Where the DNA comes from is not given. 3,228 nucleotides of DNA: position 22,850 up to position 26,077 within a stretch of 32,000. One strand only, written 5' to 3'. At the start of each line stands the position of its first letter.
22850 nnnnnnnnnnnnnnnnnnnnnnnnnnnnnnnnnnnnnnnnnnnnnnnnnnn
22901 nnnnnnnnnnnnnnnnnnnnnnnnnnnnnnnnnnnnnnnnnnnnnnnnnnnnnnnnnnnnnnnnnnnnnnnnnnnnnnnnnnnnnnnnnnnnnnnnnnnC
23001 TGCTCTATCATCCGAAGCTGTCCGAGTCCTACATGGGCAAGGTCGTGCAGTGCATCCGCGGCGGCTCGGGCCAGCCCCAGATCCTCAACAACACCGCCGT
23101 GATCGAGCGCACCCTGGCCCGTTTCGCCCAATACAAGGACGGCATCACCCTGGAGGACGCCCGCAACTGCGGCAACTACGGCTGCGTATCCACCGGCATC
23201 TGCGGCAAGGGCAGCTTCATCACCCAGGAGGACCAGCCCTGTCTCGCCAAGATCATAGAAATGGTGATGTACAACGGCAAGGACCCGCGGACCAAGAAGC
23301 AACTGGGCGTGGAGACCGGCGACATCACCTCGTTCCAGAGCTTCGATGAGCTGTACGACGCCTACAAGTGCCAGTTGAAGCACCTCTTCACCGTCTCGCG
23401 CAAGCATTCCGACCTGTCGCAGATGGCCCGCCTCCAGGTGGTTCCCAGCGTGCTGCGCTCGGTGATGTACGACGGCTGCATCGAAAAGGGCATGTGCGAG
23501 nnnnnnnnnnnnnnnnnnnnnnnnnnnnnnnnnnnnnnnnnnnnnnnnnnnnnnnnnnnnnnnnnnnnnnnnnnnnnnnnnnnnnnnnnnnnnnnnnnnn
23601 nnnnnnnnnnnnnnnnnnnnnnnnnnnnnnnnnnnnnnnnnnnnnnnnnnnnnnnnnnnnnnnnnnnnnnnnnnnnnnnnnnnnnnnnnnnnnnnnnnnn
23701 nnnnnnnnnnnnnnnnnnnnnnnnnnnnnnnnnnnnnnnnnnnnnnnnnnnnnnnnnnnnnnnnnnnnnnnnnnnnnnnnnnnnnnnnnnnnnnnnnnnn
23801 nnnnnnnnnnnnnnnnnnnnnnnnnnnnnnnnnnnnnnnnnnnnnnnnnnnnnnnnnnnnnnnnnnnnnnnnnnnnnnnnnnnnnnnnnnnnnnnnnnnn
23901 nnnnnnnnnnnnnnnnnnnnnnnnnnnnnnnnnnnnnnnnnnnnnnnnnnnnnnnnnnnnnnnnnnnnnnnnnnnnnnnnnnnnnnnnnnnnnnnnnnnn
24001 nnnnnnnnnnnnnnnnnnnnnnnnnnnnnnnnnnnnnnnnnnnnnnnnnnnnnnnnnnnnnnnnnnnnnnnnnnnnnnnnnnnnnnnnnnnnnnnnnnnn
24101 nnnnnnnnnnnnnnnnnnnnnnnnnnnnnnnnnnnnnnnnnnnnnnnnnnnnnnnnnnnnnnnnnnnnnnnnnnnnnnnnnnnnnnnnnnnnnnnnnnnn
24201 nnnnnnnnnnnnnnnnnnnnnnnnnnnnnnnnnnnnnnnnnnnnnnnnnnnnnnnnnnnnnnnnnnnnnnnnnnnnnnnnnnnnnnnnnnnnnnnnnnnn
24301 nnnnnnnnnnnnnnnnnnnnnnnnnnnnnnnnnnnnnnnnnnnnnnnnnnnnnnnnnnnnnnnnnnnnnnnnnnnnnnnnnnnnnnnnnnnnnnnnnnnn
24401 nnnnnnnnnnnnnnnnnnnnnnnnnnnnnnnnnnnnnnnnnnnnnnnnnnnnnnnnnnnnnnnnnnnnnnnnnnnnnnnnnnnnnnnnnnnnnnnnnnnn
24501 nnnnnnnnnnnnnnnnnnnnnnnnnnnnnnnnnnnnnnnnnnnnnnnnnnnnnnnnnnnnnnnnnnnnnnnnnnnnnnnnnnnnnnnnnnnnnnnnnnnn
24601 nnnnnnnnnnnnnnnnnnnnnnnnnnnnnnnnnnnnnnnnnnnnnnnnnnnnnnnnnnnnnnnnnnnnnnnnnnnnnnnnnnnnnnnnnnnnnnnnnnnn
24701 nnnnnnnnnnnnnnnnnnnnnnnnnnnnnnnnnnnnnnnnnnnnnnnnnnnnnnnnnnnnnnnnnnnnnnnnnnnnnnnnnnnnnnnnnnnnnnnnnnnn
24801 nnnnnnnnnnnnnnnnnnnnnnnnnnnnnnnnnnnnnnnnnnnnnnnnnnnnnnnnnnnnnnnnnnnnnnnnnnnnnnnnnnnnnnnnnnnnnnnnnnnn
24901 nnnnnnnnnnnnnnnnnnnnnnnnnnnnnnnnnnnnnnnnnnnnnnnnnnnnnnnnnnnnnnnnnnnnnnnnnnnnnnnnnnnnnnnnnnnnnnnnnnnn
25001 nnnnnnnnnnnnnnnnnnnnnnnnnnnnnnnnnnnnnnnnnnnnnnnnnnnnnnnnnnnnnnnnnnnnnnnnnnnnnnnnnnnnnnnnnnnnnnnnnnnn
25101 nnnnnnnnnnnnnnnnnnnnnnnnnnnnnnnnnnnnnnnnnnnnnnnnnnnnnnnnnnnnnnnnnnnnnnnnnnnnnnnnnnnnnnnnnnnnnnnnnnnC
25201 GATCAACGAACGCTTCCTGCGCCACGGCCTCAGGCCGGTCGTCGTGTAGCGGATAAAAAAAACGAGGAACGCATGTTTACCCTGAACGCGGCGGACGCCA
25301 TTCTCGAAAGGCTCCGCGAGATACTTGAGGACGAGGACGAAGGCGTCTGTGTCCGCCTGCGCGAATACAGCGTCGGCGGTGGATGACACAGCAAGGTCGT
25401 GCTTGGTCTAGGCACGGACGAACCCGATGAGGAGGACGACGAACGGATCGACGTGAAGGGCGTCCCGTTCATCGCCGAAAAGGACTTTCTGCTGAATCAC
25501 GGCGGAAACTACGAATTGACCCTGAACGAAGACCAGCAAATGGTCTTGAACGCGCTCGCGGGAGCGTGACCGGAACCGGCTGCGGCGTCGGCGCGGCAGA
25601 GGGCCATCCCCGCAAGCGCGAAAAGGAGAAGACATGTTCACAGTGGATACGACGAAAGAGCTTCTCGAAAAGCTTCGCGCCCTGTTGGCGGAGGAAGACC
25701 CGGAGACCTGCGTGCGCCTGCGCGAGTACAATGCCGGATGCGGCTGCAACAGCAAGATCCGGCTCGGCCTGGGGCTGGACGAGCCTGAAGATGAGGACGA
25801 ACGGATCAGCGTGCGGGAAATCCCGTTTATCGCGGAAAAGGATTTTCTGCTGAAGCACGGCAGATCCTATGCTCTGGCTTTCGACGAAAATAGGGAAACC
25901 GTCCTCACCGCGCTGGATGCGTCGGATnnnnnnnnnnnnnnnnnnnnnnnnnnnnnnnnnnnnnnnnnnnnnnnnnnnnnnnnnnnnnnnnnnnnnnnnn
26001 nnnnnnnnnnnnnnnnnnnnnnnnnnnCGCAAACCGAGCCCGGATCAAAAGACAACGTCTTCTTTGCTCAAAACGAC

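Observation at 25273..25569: Hidden selenoprotein gene: in-frame TGA aligned to Cys of the adjacent paralog, with SECIS-like hairpin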

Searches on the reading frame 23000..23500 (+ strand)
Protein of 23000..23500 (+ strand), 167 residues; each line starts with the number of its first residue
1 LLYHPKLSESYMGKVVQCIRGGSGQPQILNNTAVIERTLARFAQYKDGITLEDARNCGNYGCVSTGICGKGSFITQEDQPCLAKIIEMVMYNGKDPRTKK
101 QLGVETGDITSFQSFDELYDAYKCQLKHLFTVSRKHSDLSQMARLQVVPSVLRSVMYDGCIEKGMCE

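Call 82: search_solved_structures(query=window:23000-23500:+, max_evalue=0.00001, show_alignments=4)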
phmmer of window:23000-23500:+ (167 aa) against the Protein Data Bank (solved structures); distinct sequences matched with E-value up to 0.00001: 27.
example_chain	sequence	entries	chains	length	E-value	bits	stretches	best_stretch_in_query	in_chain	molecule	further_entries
6vxc_A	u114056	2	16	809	1e-24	90.5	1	6-164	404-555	Trans-4-hydroxy-L-proline dehydratase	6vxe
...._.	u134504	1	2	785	2.3e-18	69.9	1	3-165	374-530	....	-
7e7l_A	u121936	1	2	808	3.8e-14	56.2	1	3-165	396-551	Hydroxyphenylacetic acid decarboxylase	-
4pkc_A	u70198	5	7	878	3.8e-14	56.1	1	3-165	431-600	TutD | benzylsuccinate synthase alpha chain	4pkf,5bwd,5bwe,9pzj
8iof_A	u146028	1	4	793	6.6e-13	52.1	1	7-163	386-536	Benzylsuccinate synthase alpha subunit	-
9o8u_A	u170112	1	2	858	2.5e-12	50.2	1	3-135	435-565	1-methyl alkyl succinate synthase subunit MasD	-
5kdp_A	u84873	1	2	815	7.4e-12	48.7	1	4-164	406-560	Choline trimethylamine-lyase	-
9ht9_A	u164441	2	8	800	9.9e-12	48.3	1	4-164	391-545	Choline trimethylamine-lyase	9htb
9r0v_A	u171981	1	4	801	9.9e-12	48.3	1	4-164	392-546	Choline trimethylamine-lyase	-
5i2a_A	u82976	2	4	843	1e-11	48.3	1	10-166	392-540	Diol-dehydratase | Diol dehydratase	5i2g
6vue_A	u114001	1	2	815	1e-11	48.3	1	4-164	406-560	Choline trimethylamine-lyase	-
5fav_A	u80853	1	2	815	1e-11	48.3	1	4-164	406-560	Choline trimethylamine-lyase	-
5fay_A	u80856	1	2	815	1e-11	48.3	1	4-164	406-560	Choline trimethylamine-lyase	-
5fau_A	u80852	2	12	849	1e-11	48.2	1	4-164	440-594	Choline trimethylamine-lyase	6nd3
1r8w_A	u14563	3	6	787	1.2e-11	48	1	8-165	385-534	glycerol dehydratase | B12-independent glycerol dehydratase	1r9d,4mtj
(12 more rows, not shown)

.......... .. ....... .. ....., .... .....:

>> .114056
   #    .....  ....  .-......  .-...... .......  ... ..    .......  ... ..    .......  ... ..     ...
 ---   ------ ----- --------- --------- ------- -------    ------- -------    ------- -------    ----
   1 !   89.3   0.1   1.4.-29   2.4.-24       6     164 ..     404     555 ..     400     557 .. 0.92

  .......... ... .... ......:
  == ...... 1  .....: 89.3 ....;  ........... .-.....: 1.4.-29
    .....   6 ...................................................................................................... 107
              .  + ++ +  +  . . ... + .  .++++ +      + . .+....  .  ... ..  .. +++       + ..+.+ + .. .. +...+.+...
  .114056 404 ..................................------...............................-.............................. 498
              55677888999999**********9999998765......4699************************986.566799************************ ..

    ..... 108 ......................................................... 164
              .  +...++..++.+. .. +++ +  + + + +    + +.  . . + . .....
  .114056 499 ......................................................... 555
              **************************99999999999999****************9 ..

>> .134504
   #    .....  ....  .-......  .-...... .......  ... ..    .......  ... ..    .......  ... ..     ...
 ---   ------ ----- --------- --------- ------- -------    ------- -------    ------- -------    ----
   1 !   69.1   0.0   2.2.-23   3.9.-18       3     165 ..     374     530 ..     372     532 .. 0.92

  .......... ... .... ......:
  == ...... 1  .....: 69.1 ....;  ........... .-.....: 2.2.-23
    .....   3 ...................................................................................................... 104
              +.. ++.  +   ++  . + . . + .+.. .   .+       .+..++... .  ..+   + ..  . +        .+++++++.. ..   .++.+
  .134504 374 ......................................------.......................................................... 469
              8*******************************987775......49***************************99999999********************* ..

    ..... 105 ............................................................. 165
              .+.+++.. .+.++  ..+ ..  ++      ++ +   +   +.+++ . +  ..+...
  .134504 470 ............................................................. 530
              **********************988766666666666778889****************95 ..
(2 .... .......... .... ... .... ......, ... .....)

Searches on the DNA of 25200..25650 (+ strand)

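Call 9: search_rna_families(source=window, start=25200, end=25650, threshold=evalue, max_evalue=10, show_alignments=3)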
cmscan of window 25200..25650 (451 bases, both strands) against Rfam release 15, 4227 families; matches with E-value up to 10: 1.
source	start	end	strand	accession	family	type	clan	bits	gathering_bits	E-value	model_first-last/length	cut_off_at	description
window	25521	25547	+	RF00287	SNORD44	Gene; snRNA; snoRNA; CD-box;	CL00060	12.7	40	8.3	1-61/61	no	Small nucleolar RNA SNORD44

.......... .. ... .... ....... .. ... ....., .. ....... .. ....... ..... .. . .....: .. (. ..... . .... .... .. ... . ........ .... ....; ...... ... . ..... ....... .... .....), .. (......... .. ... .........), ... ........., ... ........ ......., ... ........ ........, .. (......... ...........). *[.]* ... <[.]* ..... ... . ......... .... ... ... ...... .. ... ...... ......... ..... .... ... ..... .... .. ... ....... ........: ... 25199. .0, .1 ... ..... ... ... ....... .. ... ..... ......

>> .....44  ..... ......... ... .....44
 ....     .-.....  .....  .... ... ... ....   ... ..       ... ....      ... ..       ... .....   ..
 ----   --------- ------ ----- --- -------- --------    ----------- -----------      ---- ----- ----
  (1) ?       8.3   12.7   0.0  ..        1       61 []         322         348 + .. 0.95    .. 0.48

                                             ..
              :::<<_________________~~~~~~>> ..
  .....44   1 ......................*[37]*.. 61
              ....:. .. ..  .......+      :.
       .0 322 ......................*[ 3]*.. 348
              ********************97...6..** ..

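Call 85: build_rna_model(alignment_id=A3, structure=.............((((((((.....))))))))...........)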
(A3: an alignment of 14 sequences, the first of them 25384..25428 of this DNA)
Model R1 built from alignment A3 (14 sequences, 45 columns); structure: as given.
model positions 45; base pairs 8; branch points 0; effective number of sequences 6.5; information 1.223 bits per position. Calibrated on 0.2 Mb of random sequence (short: E-values are rough).
structure used (alignment columns):
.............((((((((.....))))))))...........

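Call 86: search_with_rna_model(model_id=R1, sources=[window, L001, L002, L003, L004, L005, L006, L007, L008, L009, L010, L012, L015, L017, L018, L020, L022, L023], max_evalue=10)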
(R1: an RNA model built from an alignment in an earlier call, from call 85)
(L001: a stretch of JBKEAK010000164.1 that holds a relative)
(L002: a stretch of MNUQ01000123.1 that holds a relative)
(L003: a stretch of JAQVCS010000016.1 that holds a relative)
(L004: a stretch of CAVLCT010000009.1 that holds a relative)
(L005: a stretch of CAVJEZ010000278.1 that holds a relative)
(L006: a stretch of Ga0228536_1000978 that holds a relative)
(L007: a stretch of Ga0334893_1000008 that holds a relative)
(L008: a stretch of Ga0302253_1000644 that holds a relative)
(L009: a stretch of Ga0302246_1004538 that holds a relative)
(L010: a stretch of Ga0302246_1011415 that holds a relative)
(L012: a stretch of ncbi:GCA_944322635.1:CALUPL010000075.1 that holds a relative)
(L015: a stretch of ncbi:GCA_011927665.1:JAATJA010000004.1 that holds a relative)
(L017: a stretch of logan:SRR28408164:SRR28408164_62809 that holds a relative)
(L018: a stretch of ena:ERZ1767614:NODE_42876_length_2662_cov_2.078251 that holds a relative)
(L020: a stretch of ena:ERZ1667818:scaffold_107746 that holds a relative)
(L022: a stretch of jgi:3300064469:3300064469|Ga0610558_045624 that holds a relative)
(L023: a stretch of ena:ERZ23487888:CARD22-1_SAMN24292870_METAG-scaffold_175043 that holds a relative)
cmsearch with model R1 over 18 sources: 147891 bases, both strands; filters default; matches with E-value up to 10: 28.
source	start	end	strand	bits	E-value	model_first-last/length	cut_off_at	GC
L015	4471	4515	+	72.2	9.7e-15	1-45/45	no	0.53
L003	6112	6156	+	72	1.1e-14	1-45/45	no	0.49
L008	5112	5156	+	70.6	2.3e-14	1-45/45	no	0.58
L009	2298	2342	+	70.6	2.3e-14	1-45/45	no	0.58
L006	4666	4710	+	69.2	5.1e-14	1-45/45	no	0.56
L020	321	365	+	68.7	6.5e-14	1-45/45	no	0.44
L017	3302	3346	+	68.6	7e-14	1-45/45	no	0.44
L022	863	907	+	68.5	7.4e-14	1-45/45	no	0.53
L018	883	927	+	68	9.6e-14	1-45/45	no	0.49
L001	6112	6156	+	67.8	1.1e-13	1-45/45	no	0.58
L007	5112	5156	+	67.2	1.5e-13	1-45/45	no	0.53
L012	4471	4515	+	66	2.8e-13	1-45/45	no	0.56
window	25384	25428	+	62.2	2.3e-12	1-45/45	no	0.58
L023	284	328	+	62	2.5e-12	1-45/45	no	0.51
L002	6112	6156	+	60.3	6.5e-12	1-45/45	no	0.56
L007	4682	4726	+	52.8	3.7e-10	1-45/45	no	0.53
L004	6115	6159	+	29.2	0.00015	1-45/45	no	0.47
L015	5011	5055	+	25.4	0.0012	1-45/45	no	0.53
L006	5112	5156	+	23.9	0.0026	1-45/45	no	0.56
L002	6576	6620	+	23.7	0.0029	1-45/45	no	0.64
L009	2900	2935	+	17.3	0.094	10-45/45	no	0.53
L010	56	91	+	17.3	0.094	10-45/45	no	0.53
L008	5715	5750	+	16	0.2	10-45/45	no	0.56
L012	5712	5753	-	15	0.34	3-45/45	no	0.57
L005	1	29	+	14.3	0.5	17-45/45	5'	0.55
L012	4176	4202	-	12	1.7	1-45/45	no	0.41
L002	4638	4669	-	10.8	3.3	14-44/45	no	0.66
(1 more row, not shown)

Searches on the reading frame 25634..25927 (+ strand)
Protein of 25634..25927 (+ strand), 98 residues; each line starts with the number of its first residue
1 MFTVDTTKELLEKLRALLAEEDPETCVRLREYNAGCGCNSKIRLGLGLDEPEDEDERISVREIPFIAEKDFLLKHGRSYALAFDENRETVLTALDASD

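Call 6: search_protein_families(library=ncbifam, proteins=[window:25634-25927:+], max_evalue=1)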
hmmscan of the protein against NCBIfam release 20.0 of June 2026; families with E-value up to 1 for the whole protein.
seq(98 aa): 3 families
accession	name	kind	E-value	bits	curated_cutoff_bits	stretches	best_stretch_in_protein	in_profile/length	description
NF033940.1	ErpA_rel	equivalog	1.9e-40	137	65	1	1-93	1-94/95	ErpA-related iron-sulfur cluster insertion protein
NF038090.1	IscA_HesB_Se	subfamily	1.9e-08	34.5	85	1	5-74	3-69/101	IscA/HesB family protein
NF010147.0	PRK13623.1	equivalog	0.006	16.8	117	1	4-58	10-62/115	iron-sulfur cluster insertion protein ErpA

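Call 7: search_protein_families(library=pfam, proteins=[window:25634-25927:+], max_evalue=1)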
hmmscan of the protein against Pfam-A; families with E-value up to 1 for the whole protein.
seq(98 aa): 0 families

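Call 67: predict_structure(alignment_id=A5)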
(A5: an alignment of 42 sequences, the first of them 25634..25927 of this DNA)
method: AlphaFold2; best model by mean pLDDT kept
length: 98 residues; sequences in the alignment: 42
mean_pLDDT: 84.4   pTM: 0.72
mean pLDDT of the five models: 84.4, 83.2, 82.7, 82.2, 80.7
residues with pLDDT >= 90: 40; 70-90: 46; 50-70: 6; < 50: 6
segments of 3 or more residues with pLDDT < 50: 36-39
pLDDT, mean of each block of 10 residues (from residue 1): 89 90 90 58 85 90 91 90 83 74
secondary structure, 60 per line:
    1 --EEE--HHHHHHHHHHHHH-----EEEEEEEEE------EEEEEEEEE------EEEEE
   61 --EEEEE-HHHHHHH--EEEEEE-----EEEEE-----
elements in order: E3-5 H8-20 E26-34 E41-49 E56-60 E63-67 H69-75 E78-83 E89-93

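Call 70: fold_search(model_id=the predicted structure, library=pdb)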
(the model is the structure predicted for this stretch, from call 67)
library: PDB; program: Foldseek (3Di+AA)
matches with E <= 10: 138; with E <= 0.001: 4
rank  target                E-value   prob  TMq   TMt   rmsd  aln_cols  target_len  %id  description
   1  9a4q_B                1.4e-04  1.00  0.62  0.63   4.3        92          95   18  Integrative model of ODPA-YNER by crosslinking MS and deep learning (released 2024-09-18)
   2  1s98_A                1.8e-04  1.00  0.68  0.69   4.0        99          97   17  E.coli IscA crystal structure to 2.3 A (released 2004-06-01)
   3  1r94_A                5.6e-04  1.00  0.67  0.68   4.0        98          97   17  Crystal Structure of IscA (MERCURY DERIVATIVE) (released 2003-12-23)
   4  1x0g_A                8.6e-04  1.00  0.64  0.62   3.5        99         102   17  Crystal Structure of IscA with the [2Fe-2S] cluster (released 2006-06-06)
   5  2d2a_A                1.3e-03  1.00  0.73  0.64   3.4       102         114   16  Crystal Structure of Escherichia coli SufA Involved in Biosynthesis of Iron-sulfur Clusters (released 2005-12-13)
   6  2apn_MODEL_1_A        1.6e-03  1.00  0.58  0.51   4.6        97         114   18  hi1723 solution structure (released 2006-10-03)
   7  2k4z_MODEL_1_A        1.9e-03  1.00  0.72  0.58   3.6       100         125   15  Solution NMR Structure of Allochromatium vinosum DsrR: Northeast Structural Genomics Consortium Target OP5 (released 2008-07-22)
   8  1x0g_C                3.1e-03  1.00  0.61  0.55   3.7        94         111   16  Crystal Structure of IscA with the [2Fe-2S] cluster (released 2006-06-06)
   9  1nwb_MODEL_1_A        4.0e-03  1.00  0.62  0.61   4.0        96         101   17  Solution NMR Structure of Protein AQ_1857 from Aquifex aeolicus: Northeast Structural Genomics Consortium Targ (released 2003-06-03)
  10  2d2a_B                4.2e-03  1.00  0.62  0.60   3.5       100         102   15  Crystal Structure of Escherichia coli SufA Involved in Biosynthesis of Iron-sulfur Clusters (released 2005-12-13)
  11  2p2e                  2.2e-02  0.99  0.58  0.50   5.9       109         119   16  Crystal structure of a putative Fe-S biosynthesis protein from Lactobacillus salivarius with novel protein fold (released 2007-03-20)
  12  7rag_A                8.5e-01  0.08  0.23  0.14  20.3       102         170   11  Structure of the CwlD amidase from Clostridioides difficile in complex with the GerS lipoprotein (released 2021-09-08)
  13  6k17_B                9.6e-01  0.07  0.18  0.12  10.4        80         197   11  Crystal structure of EXD2 exonuclease domain (released 2019-05-22)
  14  6fhm_B                1.2e+00  0.04  0.17  0.11  19.0        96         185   10  Crystal structure of the F47E mutant of the lipoprotein localization factor, LolA (released 2018-07-25)
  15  7nfx_t                1.7e+00  0.06  0.21  0.23   8.7        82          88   10  Mammalian ribosome nascent chain complex with SRP and SRP receptor in early state A (released 2021-06-02)
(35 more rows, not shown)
